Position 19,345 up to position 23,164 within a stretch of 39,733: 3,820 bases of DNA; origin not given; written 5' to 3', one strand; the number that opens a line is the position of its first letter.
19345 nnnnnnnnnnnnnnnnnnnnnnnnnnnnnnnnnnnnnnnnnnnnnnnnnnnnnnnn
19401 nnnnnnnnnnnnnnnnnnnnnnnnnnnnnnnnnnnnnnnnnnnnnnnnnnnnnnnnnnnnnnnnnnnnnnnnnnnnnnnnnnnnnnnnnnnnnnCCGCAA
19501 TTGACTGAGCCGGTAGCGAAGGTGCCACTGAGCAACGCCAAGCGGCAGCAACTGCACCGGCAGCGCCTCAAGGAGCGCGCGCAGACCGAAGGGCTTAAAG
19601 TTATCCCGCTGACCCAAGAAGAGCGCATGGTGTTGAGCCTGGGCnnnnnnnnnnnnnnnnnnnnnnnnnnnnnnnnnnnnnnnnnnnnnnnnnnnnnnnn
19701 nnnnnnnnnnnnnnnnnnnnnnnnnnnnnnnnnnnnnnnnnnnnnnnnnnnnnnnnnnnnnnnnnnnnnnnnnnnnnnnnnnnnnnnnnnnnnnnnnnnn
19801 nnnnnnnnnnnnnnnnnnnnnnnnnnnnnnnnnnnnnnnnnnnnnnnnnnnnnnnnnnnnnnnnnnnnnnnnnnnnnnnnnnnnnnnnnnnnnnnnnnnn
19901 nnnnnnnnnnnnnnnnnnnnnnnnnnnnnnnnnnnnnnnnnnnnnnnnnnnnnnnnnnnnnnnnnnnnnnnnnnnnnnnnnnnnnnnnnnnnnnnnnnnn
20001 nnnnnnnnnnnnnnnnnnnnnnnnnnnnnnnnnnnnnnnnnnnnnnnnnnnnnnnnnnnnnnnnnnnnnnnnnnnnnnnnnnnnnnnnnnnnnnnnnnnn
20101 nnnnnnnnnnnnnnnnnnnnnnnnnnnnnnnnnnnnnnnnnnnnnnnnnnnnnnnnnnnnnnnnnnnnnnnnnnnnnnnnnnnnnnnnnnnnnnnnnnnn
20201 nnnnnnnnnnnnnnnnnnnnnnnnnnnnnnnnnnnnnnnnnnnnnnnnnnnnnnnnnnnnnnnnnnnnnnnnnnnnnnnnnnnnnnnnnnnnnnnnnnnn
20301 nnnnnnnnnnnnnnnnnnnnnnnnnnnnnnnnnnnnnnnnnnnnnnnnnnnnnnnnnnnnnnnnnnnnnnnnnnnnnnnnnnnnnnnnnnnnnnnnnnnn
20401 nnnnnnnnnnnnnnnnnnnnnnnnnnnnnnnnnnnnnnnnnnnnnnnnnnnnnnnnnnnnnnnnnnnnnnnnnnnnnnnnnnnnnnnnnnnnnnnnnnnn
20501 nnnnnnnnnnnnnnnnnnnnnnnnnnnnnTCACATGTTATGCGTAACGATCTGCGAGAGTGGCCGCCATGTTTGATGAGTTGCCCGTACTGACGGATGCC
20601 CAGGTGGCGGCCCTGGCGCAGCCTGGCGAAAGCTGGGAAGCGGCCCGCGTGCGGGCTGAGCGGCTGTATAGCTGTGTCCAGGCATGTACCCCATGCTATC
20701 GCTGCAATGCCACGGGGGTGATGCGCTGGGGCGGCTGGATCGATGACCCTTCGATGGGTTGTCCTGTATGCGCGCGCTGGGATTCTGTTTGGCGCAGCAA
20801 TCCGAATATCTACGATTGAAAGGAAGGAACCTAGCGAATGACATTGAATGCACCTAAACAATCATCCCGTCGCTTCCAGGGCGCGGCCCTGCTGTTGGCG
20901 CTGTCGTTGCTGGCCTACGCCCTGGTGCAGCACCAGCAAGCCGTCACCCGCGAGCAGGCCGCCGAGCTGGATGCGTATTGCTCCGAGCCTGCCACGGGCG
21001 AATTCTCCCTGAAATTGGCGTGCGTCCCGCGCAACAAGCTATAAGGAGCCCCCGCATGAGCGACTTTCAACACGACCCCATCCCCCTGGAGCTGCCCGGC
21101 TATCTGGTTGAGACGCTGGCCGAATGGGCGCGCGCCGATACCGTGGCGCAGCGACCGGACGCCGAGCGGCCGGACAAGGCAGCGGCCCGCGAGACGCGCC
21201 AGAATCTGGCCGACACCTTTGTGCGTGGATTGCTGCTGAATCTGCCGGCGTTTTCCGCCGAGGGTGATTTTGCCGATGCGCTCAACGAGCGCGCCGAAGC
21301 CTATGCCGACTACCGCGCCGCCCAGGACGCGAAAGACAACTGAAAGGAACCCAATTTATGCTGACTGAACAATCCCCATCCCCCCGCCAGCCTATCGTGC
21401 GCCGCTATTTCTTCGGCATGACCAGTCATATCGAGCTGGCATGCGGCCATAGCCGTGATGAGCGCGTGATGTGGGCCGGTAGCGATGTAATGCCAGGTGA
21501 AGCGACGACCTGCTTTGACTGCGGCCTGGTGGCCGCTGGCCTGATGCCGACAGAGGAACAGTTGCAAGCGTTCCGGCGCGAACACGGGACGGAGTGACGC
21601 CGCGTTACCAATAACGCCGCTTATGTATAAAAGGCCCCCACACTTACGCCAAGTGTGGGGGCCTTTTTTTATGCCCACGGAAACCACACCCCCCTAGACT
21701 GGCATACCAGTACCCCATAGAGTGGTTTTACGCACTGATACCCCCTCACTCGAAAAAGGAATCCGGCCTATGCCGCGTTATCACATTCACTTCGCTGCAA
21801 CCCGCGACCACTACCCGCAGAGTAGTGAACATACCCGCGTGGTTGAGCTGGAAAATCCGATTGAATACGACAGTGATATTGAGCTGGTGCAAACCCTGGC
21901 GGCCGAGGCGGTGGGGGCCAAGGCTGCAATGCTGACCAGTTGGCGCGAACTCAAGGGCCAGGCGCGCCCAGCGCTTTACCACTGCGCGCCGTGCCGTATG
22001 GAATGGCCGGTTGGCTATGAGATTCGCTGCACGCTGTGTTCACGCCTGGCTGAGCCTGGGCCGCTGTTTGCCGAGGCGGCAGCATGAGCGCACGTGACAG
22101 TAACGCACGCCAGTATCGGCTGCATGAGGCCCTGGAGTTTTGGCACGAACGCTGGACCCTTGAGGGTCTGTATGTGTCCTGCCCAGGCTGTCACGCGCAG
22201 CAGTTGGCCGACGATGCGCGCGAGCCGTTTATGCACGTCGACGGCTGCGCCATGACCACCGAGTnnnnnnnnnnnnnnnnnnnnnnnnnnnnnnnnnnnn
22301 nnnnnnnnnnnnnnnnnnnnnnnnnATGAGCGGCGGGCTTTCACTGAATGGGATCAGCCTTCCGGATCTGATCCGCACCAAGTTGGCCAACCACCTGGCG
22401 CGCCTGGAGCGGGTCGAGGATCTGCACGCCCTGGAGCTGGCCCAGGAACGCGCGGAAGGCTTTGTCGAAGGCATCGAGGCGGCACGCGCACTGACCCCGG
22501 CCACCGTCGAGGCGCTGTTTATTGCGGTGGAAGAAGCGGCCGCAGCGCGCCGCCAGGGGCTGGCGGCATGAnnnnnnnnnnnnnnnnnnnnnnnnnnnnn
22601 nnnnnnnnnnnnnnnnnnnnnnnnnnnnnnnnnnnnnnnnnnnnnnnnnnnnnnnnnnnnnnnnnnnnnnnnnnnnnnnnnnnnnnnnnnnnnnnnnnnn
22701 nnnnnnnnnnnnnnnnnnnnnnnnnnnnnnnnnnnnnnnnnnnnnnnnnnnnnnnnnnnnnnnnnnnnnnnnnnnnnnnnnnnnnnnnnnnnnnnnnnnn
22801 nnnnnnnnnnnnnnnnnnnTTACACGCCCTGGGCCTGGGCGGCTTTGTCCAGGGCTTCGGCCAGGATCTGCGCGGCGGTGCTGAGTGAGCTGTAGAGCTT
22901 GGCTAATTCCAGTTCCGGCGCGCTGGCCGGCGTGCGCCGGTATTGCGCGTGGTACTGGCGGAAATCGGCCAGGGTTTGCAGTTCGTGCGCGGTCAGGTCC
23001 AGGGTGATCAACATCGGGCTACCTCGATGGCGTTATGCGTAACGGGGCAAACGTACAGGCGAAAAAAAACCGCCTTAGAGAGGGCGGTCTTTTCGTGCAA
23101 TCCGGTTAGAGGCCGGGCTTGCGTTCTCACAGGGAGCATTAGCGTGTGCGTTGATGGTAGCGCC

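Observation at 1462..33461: Thirteen copies of the palindrome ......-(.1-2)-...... scattered around the genome, independent of reading frame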

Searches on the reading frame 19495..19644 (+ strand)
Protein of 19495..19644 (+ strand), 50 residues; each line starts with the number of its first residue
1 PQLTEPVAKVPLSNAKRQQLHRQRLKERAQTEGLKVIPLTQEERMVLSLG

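Call 114: find_homologous_proteins(query=A4, max_evalue=10)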
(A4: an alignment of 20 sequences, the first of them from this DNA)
Query A4 (20 sequences) (50 aa, profile of the alignment): 421 proteins with E <= 10 among 1314 candidates; the best 120 are listed.
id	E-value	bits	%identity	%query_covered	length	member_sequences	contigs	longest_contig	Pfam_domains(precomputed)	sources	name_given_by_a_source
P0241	2.2e-9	55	32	76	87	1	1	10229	-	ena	-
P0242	6.1e-9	53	75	16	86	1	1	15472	-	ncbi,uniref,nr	ncbi:hypothetical protein LIOPPNJA_26205 [Robbsia andropogonis]|uniref:hypothetical protein n=1 Tax=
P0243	7.8e-9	53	45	40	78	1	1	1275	-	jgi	jgi:hypothetical protein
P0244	4.8e-8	50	54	26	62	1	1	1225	-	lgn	-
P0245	9.6e-8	49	-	-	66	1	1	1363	-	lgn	-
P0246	1.0e-7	49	40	52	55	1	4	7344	-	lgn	-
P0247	3.0e-7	48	47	30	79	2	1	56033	-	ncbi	ncbi:hypothetical protein [Ralstonia pseudosolanacearum]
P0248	4.0e-7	47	37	62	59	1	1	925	-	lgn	-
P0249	5.7e-7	47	62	26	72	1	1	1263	-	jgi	jgi:hypothetical protein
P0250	3.4e-6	44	69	26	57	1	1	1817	-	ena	-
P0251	8.4e-6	43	43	38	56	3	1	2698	-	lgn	-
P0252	9.9e-6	43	55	40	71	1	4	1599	-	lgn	-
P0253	1.1e-5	43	43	38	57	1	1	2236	-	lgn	-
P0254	2.1e-5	42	62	26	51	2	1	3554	-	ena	-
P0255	2.1e-5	42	67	18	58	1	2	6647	-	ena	-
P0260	2.9e-5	41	46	90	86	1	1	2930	-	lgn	-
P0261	3.9e-5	41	37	84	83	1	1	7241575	-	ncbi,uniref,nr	ncbi:hypothetical protein [Pseudomonas aeruginosa]|uniref:hypothetical protein n=1 Tax=Pseudomonas a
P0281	1.6e-4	39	64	44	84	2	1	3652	PF10723.16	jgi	-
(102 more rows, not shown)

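Call 119: search_protein_families(library=pfam, proteins=[P0261, P0281, P0260], max_evalue=0.01)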
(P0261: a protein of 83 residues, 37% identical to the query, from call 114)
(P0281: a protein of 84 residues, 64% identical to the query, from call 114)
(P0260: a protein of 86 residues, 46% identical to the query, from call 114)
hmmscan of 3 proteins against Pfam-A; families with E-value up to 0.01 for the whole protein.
P0261 (83 aa): 0 families

P0281 (84 aa): 0 families

P0260 (86 aa): 2 families
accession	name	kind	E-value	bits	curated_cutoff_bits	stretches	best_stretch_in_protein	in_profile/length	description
PF11455.13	MazE-like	-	0.0054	17.1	22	1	28-51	2-25/65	Antitoxin MazE-like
PF10252.14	PP28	-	0.0086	16.9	25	0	5-52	2-49/82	Casein kinase substrate phosphoprotein PP28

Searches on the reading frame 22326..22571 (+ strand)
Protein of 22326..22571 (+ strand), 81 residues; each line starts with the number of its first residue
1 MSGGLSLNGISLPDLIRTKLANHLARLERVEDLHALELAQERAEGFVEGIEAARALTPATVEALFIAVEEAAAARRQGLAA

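Call 34: search_protein_families(library=phrogs, proteins=[window:22326-22571:+], max_evalue=0.01)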
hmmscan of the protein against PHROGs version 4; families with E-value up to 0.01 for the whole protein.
window:22326-22571:+ (81 aa): 1 family
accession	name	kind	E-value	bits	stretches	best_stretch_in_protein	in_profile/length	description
phrog_36962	-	unknown function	2.1e-12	48.3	1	7-80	5-78/80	-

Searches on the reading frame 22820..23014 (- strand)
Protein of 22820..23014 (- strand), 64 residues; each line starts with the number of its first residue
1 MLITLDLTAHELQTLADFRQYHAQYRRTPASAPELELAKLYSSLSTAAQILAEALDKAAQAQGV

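Call 10: search_protein_families(library=phrogs, proteins=[window:22820-23014:-], max_evalue=0.01)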
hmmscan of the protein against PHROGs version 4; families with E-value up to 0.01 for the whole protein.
window:22820-23014:- (64 aa): 1 family
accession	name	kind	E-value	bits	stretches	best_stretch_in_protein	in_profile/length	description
phrog_312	-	lysis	0.0092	17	1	20-61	116-157/173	Rz-like spanin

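Call 73: search_protein_families(library=ncbifam, proteins=[window:22820-23014:-], max_evalue=0.1)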
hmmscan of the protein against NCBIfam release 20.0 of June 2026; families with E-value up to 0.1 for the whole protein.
window:22820-23014:- (64 aa): 0 families
